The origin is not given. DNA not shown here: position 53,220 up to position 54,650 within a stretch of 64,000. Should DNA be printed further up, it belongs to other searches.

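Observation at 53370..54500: Secreted NHL beta-propeller with PAL (peptidyl-alpha-hydroxyglycine alpha-amidating lyase)-like sequence, about 2 kb from the PHM-like gene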

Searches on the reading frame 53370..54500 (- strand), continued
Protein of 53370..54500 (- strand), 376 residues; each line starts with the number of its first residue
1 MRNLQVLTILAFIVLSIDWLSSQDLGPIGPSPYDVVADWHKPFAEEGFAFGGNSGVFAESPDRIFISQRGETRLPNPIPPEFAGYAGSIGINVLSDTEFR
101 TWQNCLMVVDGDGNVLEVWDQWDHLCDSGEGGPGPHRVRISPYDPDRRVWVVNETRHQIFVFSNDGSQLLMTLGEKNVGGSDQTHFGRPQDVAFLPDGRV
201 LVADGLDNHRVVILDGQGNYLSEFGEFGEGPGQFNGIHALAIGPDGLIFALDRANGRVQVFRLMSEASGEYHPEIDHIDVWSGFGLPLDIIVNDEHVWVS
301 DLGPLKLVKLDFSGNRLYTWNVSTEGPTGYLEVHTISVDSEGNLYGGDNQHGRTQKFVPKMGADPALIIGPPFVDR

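Call 19: search_solved_structures(query=A3, max_evalue=0.001, show_alignments=3)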
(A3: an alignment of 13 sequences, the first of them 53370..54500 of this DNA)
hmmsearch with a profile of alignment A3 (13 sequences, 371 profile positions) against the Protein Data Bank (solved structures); distinct sequences matched with E-value up to 0.001: 61 (the best 60 are shown).
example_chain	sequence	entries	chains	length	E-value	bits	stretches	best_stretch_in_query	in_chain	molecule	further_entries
6d69_A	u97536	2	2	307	1.8e-65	224.5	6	215-271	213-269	NHL Repeat Region of D. melanogaster Thin | Thin, isoform D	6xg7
8j72_A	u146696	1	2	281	9.4e-58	199.1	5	184-269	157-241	E3 ubiquitin-protein ligase TRIM71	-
7qrx_A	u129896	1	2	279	4.1e-57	197.1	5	185-270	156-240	E3 ubiquitin-protein ligase TRIM71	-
9jur_A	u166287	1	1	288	4.4e-57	196.9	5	185-269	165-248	E3 ubiquitin-protein ligase TRIM71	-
6fpt_A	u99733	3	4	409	1.2e-55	192.2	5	185-269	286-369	E3 ubiquitin-protein ligase TRIM71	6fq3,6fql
7qrv_A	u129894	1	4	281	4e-49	170.8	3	178-334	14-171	Tripartite motif-containing protein 2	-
7b96_A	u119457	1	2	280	1.2e-43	152.8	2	178-336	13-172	Isoform 2 of Tripartite motif-containing protein 2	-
7b2r_A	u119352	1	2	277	1.4e-43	152.5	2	178-337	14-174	Tripartite motif-containing protein 2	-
7qrw_A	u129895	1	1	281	5.5e-43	150.5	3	205-299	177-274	Isoform 4 of Tripartite motif-containing protein 3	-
3fvz_A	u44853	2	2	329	3.6e-33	118.3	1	136-349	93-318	Peptidyl-glycine alpha-amidating monooxygenase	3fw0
3wwa_A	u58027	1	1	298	3.6e-32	115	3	235-354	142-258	Pizza7H protein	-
3ww9_A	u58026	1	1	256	6.6e-32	114.1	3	235-354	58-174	pizza6 protein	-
5wm0_A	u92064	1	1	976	7.2e-32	114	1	136-353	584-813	Peptidyl-glycine alpha-amidating monooxygenase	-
7zpz_A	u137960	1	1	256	2.1e-29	105.8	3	235-303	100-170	Pizza6-TSR-TSH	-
4zlr_A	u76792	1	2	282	3.7e-29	105.1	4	214-317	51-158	Brain tumor protein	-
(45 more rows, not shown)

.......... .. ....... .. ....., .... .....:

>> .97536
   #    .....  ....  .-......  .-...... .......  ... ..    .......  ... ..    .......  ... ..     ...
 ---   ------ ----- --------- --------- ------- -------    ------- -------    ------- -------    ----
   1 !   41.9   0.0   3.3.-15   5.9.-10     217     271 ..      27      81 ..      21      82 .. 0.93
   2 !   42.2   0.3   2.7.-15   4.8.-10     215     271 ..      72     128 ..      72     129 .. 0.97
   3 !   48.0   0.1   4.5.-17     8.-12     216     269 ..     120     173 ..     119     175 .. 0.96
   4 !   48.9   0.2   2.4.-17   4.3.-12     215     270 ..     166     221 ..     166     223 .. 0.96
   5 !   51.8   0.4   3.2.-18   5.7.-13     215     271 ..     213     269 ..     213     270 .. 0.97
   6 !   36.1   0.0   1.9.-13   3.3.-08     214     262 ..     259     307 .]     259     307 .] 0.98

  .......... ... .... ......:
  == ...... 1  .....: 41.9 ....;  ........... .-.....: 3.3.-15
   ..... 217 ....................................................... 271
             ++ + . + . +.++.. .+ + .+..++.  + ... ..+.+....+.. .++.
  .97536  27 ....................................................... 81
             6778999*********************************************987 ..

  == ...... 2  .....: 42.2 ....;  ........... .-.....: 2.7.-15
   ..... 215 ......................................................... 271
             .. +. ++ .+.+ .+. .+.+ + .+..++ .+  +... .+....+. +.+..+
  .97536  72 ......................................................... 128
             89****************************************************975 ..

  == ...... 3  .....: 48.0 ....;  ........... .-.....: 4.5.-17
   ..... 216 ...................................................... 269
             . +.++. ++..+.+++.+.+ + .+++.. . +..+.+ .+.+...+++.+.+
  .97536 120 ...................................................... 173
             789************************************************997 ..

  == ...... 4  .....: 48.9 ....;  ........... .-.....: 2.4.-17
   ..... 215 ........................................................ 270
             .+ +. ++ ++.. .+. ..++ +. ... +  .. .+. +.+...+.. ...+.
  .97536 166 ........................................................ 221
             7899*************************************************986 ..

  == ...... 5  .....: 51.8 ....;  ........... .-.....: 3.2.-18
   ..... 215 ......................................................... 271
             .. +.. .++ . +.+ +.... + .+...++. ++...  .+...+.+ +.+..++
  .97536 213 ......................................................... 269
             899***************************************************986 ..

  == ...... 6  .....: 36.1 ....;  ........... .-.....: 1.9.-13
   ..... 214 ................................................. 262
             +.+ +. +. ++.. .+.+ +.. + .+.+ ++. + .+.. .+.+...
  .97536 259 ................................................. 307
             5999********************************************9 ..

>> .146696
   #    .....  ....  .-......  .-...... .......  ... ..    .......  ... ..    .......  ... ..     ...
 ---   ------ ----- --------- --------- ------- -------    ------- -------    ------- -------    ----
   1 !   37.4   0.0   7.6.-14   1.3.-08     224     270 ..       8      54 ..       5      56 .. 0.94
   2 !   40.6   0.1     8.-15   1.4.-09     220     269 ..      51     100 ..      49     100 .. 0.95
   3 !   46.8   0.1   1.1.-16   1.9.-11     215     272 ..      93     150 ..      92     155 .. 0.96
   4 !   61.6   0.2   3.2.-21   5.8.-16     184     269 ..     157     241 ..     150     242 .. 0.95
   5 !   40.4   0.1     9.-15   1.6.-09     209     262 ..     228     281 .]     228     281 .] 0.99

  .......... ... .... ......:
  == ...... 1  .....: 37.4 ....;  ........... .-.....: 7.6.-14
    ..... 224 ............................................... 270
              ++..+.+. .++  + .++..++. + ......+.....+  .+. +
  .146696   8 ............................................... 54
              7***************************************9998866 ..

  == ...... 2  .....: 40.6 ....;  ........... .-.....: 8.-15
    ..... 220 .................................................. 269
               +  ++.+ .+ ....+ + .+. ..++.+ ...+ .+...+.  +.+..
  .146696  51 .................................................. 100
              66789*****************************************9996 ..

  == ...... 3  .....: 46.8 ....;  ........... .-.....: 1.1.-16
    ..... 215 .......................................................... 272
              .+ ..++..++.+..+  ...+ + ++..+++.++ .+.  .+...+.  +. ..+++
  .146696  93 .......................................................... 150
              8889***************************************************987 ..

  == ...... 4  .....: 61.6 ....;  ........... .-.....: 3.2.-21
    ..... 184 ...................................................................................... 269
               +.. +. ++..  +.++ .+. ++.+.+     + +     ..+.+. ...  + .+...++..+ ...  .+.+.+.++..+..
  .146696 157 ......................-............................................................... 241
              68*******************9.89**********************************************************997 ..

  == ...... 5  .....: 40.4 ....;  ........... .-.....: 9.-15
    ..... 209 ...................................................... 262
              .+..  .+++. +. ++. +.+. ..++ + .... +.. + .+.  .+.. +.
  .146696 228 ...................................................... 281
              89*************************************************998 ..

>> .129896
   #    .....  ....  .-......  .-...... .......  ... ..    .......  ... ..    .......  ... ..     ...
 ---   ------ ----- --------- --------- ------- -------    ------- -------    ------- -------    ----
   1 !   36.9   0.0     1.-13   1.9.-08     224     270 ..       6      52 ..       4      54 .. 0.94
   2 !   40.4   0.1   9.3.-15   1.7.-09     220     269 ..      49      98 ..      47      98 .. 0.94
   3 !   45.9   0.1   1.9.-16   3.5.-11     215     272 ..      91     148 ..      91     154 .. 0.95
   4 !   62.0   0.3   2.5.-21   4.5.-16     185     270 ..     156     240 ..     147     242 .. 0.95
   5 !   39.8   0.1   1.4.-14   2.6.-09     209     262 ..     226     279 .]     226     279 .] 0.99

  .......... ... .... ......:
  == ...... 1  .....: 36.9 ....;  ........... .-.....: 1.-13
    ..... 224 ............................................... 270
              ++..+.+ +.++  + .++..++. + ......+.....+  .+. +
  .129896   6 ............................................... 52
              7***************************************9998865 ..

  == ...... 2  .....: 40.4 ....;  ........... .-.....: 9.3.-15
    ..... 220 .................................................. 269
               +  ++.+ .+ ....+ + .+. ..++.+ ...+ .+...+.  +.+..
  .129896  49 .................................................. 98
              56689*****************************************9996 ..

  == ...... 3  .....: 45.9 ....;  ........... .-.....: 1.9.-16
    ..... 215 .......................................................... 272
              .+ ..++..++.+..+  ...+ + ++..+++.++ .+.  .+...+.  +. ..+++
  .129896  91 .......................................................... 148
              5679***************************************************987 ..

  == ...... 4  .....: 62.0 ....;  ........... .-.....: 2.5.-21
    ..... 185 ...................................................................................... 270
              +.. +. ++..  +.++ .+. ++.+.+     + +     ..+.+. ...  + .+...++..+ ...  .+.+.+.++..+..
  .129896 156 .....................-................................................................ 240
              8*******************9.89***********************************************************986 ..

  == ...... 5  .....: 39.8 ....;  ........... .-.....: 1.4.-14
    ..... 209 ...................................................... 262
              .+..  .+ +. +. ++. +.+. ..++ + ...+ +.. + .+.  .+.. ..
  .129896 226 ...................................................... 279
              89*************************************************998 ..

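Call 20: predict_structure(alignment_id=A1)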
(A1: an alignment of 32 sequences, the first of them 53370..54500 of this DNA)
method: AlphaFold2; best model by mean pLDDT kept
length: 376 residues; sequences in the alignment: 32
mean_pLDDT: 83.9   pTM: 0.84
mean pLDDT of the five models: 83.9, 82.2, 81.7, 79.8, 79.5
residues with pLDDT >= 90: 203; 70-90: 105; 50-70: 55; < 50: 13
segments of 3 or more residues with pLDDT < 50: 17-22, 86-88, 268-271
pLDDT, mean of each block of 10 residues (from residue 1): 62 52 69 88 76 83 89 72 52 57 89 93 79 83 93 91 96 83 84 93 91 91 92 95 94 96 64 77 94 96 94 95 79 90 88 86 94 87
secondary structure, 60 per line:
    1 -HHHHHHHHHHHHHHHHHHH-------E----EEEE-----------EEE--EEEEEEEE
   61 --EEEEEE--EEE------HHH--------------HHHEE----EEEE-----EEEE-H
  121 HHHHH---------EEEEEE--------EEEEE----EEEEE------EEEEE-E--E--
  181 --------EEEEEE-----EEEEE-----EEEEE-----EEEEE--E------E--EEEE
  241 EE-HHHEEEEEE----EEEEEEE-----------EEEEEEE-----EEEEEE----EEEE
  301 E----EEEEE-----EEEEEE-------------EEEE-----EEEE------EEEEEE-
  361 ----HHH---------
elements in order: H2-20 E33-36 E48-50 E53-60 E63-68 E71-73 E106-109 E115-118 H120-125 E135-140 E149-153 E158-162 E169-173 E189-194 E200-204 E210-214 E220-224 E237-242 E247-252 E257-263 E275-281 E287-292 E297-301 E306-310 E316-321 E335-338 E344-347 E354-359

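Call 23: fold_search(model_id=the predicted structure, library=pdb)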
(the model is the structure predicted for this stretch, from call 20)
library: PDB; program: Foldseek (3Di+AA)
matches with E <= 10: 1626; with E <= 0.001: 972
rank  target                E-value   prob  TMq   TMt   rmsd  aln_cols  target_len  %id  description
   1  3fvz                  1.2e-18  1.00  0.64  0.72   7.2       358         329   24  Structure of Peptidyl-alpha-hydroxyglycine alpha-Amidating Lyase (PAL) (released 2009-09-01)
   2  6xg7                  1.5e-16  1.00  0.61  0.78   3.9       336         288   18  1.3 A Resolution Structure of the of the NHL Repeat Region of D. melanogaster Thin (released 2020-12-16)
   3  6d69                  3.2e-16  1.00  0.61  0.76   4.0       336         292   18  Crystal Structure of the NHL Repeat Region of D. melanogaster Thin (released 2019-04-24)
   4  8j72_B                7.8e-14  1.00  0.50  0.67   3.5       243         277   27  Crystal structure of mammalian Trim71 in complex with lncRNA Trincr1 (released 2024-03-06)
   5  8j72_A                1.6e-13  1.00  0.50  0.67   3.6       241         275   27  Crystal structure of mammalian Trim71 in complex with lncRNA Trincr1 (released 2024-03-06)
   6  1q7f_B                2.7e-13  1.00  0.56  0.73   6.2       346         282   15  Brain Tumor NHL domain (released 2003-10-21)
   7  1q7f_A                5.2e-13  1.00  0.54  0.71   5.4       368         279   14  Brain Tumor NHL domain (released 2003-10-21)
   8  4zlr_A                1.0e-12  1.00  0.57  0.76   4.8       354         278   14  Structure of the Brat-NHL domain bound to consensus RNA motif (released 2015-11-11)
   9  9jur                  1.2e-12  1.00  0.49  0.66   2.8       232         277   26  Crystal Structure of NHL domain of human E3 ubiquitin-protein ligase TRIM71 (released 2025-04-30)
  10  7b96_A                1.3e-12  1.00  0.59  0.78   5.2       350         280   18  NHL domain of human TRIM2 (released 2022-01-12)
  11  6fpt_B                1.5e-12  1.00  0.46  0.44   6.0       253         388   23  Crystal structure of Danio rerio Lin41 filamin-NHL domains (released 2018-05-09)
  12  6fpt_A                1.6e-12  1.00  0.49  0.48   3.6       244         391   26  Crystal structure of Danio rerio Lin41 filamin-NHL domains (released 2018-05-09)
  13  7b2r_A                1.6e-12  1.00  0.44  0.59  10.3       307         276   21  Crystal structure of NHL domain of TRIM2 (released 2021-01-13)
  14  6fq3_A                1.6e-12  1.00  0.50  0.48   9.2       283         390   24  Crystal structure of Danio rerio Lin41 filamin-NHL domains in complex with lin-29A 5'UTR 13mer RNA (released 2018-05-09)
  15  7qrw                  2.0e-12  1.00  0.56  0.74   5.3       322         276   19  Crystal structure of NHL domain of TRIM3 (released 2022-05-04)
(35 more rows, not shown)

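Call 28: find_related_loci(query=A1, collection=genome_contigs, flank=10000)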
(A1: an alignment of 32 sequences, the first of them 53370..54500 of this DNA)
Query A1 (376 aa) in genome_contigs; peptide patterns used: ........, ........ (x = any residue, [..] = any of these).
545 stretches matched a pattern; 484 encode a relative of the query (tblastn E <= 1e-3); the best 80 are kept; 80 distinct loci.
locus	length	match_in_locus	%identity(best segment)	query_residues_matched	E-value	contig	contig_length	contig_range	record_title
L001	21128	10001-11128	95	1-376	0e+0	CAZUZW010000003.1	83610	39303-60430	MAG TPA_asm: uncultured Vicinamibacteraceae bacterium isolate SRP092796_co5_198 genome assembly, contig: NODE_94_length_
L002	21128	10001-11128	94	1-376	0e+0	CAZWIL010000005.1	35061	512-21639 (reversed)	MAG TPA_asm: uncultured Vicinamibacteraceae bacterium isolate binchicken_co46_644 genome assembly, contig: NODE_2090_len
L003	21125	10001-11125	82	1-376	0e+0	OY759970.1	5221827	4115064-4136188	MAG: Vicinamibacterales bacterium isolate d8048395-9ec3-4be5-9403-ce9d0d334964 genome assembly, chromosome: 1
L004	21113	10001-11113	78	9-376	0e+0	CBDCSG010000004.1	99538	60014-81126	MAG: Acidimicrobiales bacterium isolate 4bfa7ccb-6d32-468a-bdc8-90cf7c7e981b genome assembly, contig: contig_4, whole ge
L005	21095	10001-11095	79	6-374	0e+0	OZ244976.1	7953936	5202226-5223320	MAG: Vicinamibacterales bacterium isolate 759df215-7f35-4b58-97f0-56a84cd7420d genome assembly, chromosome: 2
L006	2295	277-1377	79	7-374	0e+0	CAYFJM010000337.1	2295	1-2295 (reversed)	MAG TPA_asm: uncultured Vicinamibacteraceae bacterium isolate ERP001736_co2_35 genome assembly, contig: NODE_50107_lengt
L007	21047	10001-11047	82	27-376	0e+0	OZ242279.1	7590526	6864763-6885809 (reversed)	MAG: Vicinamibacterales bacterium isolate 66b38f76-d135-4acf-a464-9a41f6704b04 genome assembly, chromosome: 1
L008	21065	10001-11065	81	21-376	0e+0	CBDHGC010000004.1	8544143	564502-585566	MAG: Vicinamibacterales bacterium isolate 2255f9a4-9ab0-4a79-b16a-ed87816e7612 genome assembly, contig: contig_4, whole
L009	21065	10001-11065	81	21-376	0e+0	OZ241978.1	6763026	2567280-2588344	MAG: Vicinamibacterales bacterium isolate 51a24197-77cf-4160-b0f1-11ac4e34766b genome assembly, chromosome: 1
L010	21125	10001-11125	77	1-376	0e+0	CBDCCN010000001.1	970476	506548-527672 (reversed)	MAG: Vicinamibacterales bacterium isolate 1d3aa380-3d16-43da-b993-60d5eb5b4b02 genome assembly, contig: contig_1, whole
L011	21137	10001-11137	77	1-376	0e+0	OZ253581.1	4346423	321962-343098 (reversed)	MAG: Vicinamibacterales bacterium isolate ea6a457f-ca14-4499-b623-59ce1cb781d9 genome assembly, chromosome: 1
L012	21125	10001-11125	76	1-376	0e+0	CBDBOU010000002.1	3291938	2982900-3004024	MAG: Vicinamibacterales bacterium isolate 2866737b-c32a-4dfb-a915-985df9d893ca genome assembly, contig: contig_2, whole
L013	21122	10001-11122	78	1-376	0e+0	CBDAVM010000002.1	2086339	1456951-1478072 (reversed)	MAG: Vicinamibacterales bacterium isolate a7c2027e-4184-4f59-b936-189da53a1eb3 genome assembly, contig: contig_2, whole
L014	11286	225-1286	81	22-376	0e+0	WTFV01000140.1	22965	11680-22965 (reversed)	MAG: Acidobacteria bacterium isolate CO36386bin_12 NODE_1101_length_22965_cov_21.267787, whole genome shotgun sequence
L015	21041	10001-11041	82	27-374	0e+0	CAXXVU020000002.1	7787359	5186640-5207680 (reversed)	MAG: Vicinamibacterales bacterium isolate bab29b19-afa8-4b77-beae-9eb7b8b40fcf genome assembly, contig: contig_2, whole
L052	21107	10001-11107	67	2-376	2e-172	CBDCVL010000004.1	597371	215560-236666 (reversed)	MAG: Vicinamibacterales bacterium isolate 95cd3e5d-8026-4a94-9c22-e269ce7c2288 genome assembly, contig: contig_4, whole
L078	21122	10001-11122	63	2-376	3e-166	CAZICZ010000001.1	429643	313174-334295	MAG TPA_asm: uncultured Klebsiella sp. isolate SRP329387_co1_211 genome assembly, contig: NODE_1_length_429643_cov_13.02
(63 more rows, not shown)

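Call 38: find_related_loci(query=A4, collection=metagenome_contigs, flank=6000)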
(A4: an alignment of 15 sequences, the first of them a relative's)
Query A4 (391 aa) in metagenome_contigs; peptide patterns used: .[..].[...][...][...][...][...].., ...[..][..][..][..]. (x = any residue, [..] = any of these).
600 stretches matched a pattern (row limit reached: there are more); 567 encode a relative of the query (tblastn E <= 1e-3); the best 80 are kept; 80 distinct loci.
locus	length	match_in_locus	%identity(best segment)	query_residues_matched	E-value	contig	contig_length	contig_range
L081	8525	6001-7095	49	24-391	8e-111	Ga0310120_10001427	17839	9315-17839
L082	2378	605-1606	51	54-386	2e-115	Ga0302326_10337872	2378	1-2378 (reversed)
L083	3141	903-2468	52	54-386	3e-113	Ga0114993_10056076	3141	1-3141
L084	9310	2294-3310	49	49-386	1e-109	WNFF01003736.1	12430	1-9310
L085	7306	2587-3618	49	41-386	9e-109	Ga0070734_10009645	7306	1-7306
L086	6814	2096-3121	50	55-386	7e-106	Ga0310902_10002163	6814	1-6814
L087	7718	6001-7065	47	39-386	7e-106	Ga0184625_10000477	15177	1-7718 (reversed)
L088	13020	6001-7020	49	54-386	5e-104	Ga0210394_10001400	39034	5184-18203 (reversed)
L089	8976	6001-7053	45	50-389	3e-101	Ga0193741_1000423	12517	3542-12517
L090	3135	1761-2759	48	54-385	1e-103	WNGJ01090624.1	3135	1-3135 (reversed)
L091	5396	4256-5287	44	49-389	4e-99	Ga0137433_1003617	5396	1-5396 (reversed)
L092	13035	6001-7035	48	54-385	8e-102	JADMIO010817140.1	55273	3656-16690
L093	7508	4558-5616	43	17-386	1e-94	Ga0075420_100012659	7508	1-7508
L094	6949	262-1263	46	54-384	5e-93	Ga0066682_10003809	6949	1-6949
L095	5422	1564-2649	43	1-386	5e-92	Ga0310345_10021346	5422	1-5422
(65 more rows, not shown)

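Call 41: search_protein_families(library=pfam, proteins=[L052:15606-17420:-, L052:14658-15590:-, L001:8254-9783:-, L001:7234-8253:-, L052:17417-18592:-, L052:18687-19736:-], max_evalue=0.1)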
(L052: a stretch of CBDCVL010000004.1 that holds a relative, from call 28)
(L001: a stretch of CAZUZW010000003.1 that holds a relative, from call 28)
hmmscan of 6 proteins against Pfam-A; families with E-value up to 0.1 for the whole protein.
L052:15606-17420:- (604 aa): 1 family
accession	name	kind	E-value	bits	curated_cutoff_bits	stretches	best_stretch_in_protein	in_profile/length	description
PF13442.11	Cytochrome_CBB3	-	0.0035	18.1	27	0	61-113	6-52/68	Cytochrome C oxidase, cbb3-type, subunit III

L052:14658-15590:- (310 aa): 0 families

L001:8254-9783:- (509 aa): 3 families
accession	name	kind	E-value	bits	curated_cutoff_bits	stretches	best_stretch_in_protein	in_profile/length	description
PF22297.1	PccH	-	0.016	15.7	24.4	0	40-62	1-23/133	PccH Cytochrome c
PF13442.11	Cytochrome_CBB3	-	0.029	15.1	27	0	44-96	5-51/68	Cytochrome C oxidase, cbb3-type, subunit III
PF14376.11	Haem_bd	-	0.064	13.7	27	0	18-65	3-54/133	Haem-binding domain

L001:7234-8253:- (339 aa): 0 families

L052:17417-18592:- (391 aa): 9 families
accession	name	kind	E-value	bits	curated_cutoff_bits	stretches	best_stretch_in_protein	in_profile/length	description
PF01436.27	NHL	-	6.7e-24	83.1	20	2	258-285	1-28/28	NHL repeat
PF08450.18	SGL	-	4e-09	36.9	26.3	1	259-295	184-220/246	SMP-30/Gluconolactonase/LRE-like region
PF17170.10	DUF5128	-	5.3e-07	29.6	22.9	1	221-289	53-121/321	6-bladed beta-propeller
PF22701.2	Mala_s_1-like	-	6e-05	23.3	27.5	1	263-329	92-160/195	Mal s 1 allergenic protein-like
PF13449.12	Phytase-like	-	0.00019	21.9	27.6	0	215-252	72-108/284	Esterase-like activity of phytase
PF20067.5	SSL_N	-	0.0064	16.8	18.9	0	264-276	26-38/46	Strictosidine synthase-like, N-terminal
PF07494.17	Reg_prop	-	0.0073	16.8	20.4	0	303-315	9-21/24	Two component regulator propeller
PF06739.17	SBBP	-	0.011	16.2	20.5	0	260-275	14-29/38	Beta-propeller repeat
PF25021.1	TEN_NHL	-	0.037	13.4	27.1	0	257-283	328-354/357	Teneurin NHL domain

L052:18687-19736:- (349 aa): 0 families
